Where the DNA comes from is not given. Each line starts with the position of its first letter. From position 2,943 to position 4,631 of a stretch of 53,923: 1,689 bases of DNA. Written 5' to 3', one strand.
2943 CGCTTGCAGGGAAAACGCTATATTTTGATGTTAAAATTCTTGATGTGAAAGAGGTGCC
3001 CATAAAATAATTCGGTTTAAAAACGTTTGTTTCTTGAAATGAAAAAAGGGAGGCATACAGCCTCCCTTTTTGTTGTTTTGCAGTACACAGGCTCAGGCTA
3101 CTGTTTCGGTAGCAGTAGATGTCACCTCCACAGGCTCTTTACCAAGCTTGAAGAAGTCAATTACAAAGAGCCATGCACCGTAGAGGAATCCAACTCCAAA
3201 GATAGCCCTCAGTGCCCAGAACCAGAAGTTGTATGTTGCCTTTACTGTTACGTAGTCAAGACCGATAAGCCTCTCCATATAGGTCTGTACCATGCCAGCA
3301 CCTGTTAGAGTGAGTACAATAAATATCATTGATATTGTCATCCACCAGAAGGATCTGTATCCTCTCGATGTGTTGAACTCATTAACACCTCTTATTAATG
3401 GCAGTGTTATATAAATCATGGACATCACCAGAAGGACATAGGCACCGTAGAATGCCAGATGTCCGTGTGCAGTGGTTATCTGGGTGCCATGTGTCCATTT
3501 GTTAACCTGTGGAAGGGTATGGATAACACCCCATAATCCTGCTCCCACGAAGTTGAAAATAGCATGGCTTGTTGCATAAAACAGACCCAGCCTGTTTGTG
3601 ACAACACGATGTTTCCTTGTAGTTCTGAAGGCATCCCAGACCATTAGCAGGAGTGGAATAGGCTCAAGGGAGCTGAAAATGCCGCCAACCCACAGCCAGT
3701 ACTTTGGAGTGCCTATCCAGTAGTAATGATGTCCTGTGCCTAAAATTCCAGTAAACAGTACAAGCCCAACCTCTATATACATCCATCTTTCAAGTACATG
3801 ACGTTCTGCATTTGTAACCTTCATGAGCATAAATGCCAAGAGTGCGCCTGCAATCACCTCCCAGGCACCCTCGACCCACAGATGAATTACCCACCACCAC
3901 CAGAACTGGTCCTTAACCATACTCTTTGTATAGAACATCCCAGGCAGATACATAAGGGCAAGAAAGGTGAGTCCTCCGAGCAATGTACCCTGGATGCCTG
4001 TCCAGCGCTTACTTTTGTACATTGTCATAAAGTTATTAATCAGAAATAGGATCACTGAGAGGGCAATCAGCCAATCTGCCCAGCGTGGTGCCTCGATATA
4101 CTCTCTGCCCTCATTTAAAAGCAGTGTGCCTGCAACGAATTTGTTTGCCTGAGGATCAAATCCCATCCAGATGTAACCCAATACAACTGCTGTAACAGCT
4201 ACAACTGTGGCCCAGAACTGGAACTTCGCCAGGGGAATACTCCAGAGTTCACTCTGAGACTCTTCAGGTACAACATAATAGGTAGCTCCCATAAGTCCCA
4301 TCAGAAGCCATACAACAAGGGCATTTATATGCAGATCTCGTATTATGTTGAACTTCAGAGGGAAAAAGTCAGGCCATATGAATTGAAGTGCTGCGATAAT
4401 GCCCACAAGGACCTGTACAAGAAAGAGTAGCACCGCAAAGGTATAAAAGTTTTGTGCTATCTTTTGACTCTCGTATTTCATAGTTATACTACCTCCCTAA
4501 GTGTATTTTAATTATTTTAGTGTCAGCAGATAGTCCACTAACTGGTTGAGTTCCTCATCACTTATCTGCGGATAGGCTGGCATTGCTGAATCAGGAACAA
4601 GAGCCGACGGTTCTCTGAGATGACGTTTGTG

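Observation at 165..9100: Compact nitrogen-oxide / periplasmic cytochrome island with an unusual gene combination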

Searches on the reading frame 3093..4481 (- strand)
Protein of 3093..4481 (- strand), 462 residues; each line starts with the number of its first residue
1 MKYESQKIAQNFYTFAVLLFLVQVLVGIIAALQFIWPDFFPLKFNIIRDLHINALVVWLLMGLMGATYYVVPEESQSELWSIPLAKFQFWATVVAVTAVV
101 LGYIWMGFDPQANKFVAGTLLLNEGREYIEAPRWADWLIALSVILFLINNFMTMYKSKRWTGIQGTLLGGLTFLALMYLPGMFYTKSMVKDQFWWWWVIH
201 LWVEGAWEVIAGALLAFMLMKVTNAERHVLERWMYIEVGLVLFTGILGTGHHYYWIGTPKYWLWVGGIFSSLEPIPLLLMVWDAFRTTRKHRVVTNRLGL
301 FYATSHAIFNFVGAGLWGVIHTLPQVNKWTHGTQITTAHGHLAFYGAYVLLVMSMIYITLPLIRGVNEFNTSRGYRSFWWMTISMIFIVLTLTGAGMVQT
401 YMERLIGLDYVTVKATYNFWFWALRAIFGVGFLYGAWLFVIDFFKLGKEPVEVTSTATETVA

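Call 3: search_protein_families(library=pfam, proteins=[window:3093-4481:-], max_evalue=0.01)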
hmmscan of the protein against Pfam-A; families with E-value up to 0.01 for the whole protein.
window:3093-4481:- (462 aa): 1 family
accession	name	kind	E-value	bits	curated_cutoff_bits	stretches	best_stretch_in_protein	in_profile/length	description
PF00115.25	COX1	-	5e-67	227.1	34.8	1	7-422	1-428/436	Cytochrome C and Quinol oxidase polypeptide I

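Call 4: search_protein_families(library=ncbifam, proteins=[window:3093-4481:-], max_evalue=0.01)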
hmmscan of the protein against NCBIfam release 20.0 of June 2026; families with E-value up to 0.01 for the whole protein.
window:3093-4481:- (462 aa): 3 families
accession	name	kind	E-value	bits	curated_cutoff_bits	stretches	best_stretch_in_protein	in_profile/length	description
TIGR02891.1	CtaD_CoxA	equivalog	9.2e-07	27.9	670.75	1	241-443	273-469/504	cytochrome c oxidase subunit I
TIGR00780.1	ccoN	equivalog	3e-06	26.4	583.15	1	7-446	6-457/474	cytochrome-c oxidase, cbb3-type subunit I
NF011053.0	PRK14485.1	subfamily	2.6e-05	22.7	1080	1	5-453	11-466/716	putative bifunctional cbb3-type cytochrome c oxidase subunit I/II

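Call 5: search_solved_structures(query=window:3093-4481:-, max_evalue=0.001, show_alignments=2)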
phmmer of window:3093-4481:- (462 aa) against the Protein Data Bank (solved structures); distinct sequences matched with E-value up to 0.001: 16.
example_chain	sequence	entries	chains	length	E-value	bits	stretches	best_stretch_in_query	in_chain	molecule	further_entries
3o0r_B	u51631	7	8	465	2.7e-112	379.4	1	1-447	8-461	Nitric oxide reductase subunit B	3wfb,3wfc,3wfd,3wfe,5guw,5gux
4xyd_A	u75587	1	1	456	2.2e-101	343.4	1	1-442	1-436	Nitric-oxide reductase subunit B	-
3ayf_A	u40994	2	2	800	1.2e-40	143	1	6-400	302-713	Nitric oxide reductase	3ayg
28pq_A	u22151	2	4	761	2.3e-24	89.4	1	12-442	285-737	Nitric oxide reductase subunit B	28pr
6fwf_A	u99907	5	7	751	6.4e-24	87.9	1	24-411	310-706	Nitric-oxide reductase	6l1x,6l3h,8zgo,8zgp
28pn_A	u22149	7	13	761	7.5e-24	87.7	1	12-417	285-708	Nitric oxide reductase subunit B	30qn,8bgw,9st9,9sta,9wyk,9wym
28pp_A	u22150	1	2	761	8.1e-24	87.6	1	12-441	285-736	Nitric oxide reductase subunit B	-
9wyl_A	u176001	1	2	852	9.3e-24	87.4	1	12-417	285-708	Nitric oxide reductase subunit B,Soluble cytochrome b562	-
6qq5_A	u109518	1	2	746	1.1e-23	87.1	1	12-417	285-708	Nitric oxide reductase subunit B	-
6qq6_A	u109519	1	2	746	3.5e-23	85.5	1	12-417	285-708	Nitric oxide reductase subunit B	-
32fi_A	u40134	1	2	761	6e-23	84.7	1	12-417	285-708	Nitric oxide reductase subunit B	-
6t6v_A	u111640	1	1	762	6.1e-23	84.7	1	12-417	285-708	Nitric oxide reductase subunit B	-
30sj_A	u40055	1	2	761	1.1e-22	83.9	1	12-417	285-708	Nitric oxide reductase subunit B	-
9g6b_A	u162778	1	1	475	8.6e-09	38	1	6-100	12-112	cytochrome-c oxidase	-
8smr_E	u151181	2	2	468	1.5e-07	34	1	6-100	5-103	cytochrome-c oxidase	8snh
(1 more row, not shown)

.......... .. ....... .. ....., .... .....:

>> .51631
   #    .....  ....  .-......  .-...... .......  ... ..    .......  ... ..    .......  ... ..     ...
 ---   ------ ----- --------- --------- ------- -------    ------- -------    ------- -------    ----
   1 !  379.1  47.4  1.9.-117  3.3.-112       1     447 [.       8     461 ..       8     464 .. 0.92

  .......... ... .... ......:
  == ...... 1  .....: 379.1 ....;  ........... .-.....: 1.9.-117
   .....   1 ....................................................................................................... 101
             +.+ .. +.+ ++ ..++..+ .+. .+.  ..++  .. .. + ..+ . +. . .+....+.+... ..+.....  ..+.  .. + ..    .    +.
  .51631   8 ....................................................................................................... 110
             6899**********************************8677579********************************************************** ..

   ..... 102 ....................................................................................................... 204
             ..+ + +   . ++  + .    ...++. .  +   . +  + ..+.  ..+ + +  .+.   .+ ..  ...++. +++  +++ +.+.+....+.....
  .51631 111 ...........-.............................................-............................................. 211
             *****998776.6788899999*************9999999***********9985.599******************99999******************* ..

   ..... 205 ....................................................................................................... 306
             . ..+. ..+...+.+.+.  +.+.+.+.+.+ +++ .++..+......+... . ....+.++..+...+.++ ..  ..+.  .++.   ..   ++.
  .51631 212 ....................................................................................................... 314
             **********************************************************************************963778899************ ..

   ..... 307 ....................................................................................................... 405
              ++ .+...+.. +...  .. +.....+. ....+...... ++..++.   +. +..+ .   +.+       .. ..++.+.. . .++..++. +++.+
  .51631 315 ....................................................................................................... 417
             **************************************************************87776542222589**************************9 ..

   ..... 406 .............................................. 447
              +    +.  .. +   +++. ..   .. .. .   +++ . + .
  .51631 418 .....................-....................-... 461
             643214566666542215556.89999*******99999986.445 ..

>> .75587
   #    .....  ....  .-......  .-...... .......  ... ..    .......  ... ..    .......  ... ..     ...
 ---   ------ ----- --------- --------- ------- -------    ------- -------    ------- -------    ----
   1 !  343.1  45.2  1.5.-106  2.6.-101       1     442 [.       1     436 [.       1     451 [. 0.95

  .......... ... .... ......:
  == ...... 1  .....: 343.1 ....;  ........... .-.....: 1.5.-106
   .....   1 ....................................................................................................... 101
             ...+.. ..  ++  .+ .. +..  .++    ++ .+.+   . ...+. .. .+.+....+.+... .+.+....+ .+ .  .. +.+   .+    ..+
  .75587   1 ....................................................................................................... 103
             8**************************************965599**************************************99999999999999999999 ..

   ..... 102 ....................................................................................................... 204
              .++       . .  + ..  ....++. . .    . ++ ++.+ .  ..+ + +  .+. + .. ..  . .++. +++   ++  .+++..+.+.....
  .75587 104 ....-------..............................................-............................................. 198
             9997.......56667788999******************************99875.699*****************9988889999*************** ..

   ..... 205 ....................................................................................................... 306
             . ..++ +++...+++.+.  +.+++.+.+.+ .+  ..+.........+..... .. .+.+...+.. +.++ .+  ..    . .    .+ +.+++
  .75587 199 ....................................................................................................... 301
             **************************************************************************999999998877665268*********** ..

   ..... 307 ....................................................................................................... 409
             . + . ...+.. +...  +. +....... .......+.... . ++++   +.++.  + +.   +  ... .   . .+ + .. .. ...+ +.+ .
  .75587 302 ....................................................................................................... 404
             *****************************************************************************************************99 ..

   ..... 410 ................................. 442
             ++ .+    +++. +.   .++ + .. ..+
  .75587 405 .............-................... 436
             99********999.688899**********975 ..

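Call 23: find_related_loci(query=window:3093-4481:-, collection=genome_contigs, flank=10000)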
Query window:3093-4481:- (462 aa) in genome_contigs; peptide patterns used: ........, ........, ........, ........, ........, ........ (x = any residue, [..] = any of these).
600 stretches matched a pattern (row limit reached: there are more); 600 encode a relative of the query (tblastn E <= 1e-3); the best 80 are kept; 80 distinct loci.
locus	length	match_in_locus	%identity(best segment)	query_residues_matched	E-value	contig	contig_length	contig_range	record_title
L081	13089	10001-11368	94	1-456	0e+0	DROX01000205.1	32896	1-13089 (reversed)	MAG TPA_asm: Nitrospirae bacterium isolate HyVt-545 HyVt-545_k145_618258, whole genome shotgun sequence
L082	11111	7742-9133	91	1-462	0e+0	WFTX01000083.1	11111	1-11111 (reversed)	MAG: Nitrospirae bacterium isolate S139_46 k151_251403, whole genome shotgun sequence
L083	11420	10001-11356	85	1-452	0e+0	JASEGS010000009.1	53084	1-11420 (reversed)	MAG: Thermodesulfovibrionales bacterium isolate Yes70-02 NODE_9_length_53084_cov_14.034359, whole genome shotgun sequenc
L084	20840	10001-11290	88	1-430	0e+0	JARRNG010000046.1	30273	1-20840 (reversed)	MAG: Nitrospirota bacterium isolate Spart_118_MAG scaffold_2150, whole genome shotgun sequence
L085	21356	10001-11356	81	1-452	0e+0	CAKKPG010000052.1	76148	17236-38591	Nitrospiria bacterium isolate Hainich-H41-bin024-1 genome assembly, contig: H41-bin024_1_Hain_H41_01um_R1_329_length_761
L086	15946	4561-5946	79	1-462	0e+0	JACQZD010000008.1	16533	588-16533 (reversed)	MAG: Nitrospirae bacterium isolate NC_groundwater_1558_Pr4_S-0.65um_44_7 SR1-18-Sp65_coassembly_scaffold_121004, whole g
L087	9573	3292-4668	79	1-459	0e+0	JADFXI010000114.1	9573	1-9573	MAG: Nitrospirae bacterium isolate nDJH13bin21 nDJH13_bin21_NODE_114_length_9573_cov_3.928329, whole genome shotgun sequ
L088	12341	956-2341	82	1-462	0e+0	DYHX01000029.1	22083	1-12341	MAG TPA_asm: Nitrospira japonica isolate DR5_44_14 Afr_mines_DR5_326_length_22083_cov_6_442528, whole genome shotgun seq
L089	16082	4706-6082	81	1-459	0e+0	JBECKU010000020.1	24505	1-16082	MAG: Candidatus Sulfobium sp. isolate ETDI26 k127_2381952, whole genome shotgun sequence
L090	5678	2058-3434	81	1-459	0e+0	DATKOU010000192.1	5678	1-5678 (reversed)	MAG TPA_asm: Thermodesulfovibrionales bacterium isolate SMAG_U14772 k141_4119629, whole genome shotgun sequence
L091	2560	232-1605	82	1-462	0e+0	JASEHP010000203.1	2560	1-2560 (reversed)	MAG: Thermodesulfovibrionales bacterium isolate Yes70-26 NODE_203_length_2560_cov_23.365269, whole genome shotgun sequen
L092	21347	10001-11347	79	1-449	0e+0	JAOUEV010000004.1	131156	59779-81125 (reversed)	MAG: Nitrospirota bacterium isolate 4_1_July_SF_Bin20 4_1_July_SF_Bin20_scaffold_28_c1, whole genome shotgun sequence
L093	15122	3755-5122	80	1-456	0e+0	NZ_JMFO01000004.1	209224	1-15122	Candidatus Magnetobacterium casense strain MYR-1 contig_4, whole genome shotgun sequence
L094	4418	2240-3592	80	1-450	0e+0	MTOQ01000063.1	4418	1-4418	MAG: Nitrospirae bacterium JdFR-81 JGI24020J35080_1005235, whole genome shotgun sequence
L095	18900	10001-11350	78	1-449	0e+0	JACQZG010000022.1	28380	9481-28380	MAG: Nitrospirae bacterium isolate NC_groundwater_1561_Pr4_S-0.65um_47_11 SR1-18-Sp65_coassembly_scaffold_67126, whole g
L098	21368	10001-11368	78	1-455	0e+0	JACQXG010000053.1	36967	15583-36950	MAG: Nitrospirae bacterium isolate NC_groundwater_1509_Pr4_B-0.1um_43_7 SR1-18-B1_scaffold_231081, whole genome shotgun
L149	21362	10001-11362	43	1-449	4e-117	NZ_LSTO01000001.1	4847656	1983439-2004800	Noviherbaspirillum denitrificans strain TSA40 Contig01, whole genome shotgun sequence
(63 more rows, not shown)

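Call 26: find_encoding_contigs(protein=window:3093-4481:-, flank=10000, max_places=4)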
Protein window:3093-4481:- (462 aa): no gene with exactly this product is on record in the collection.
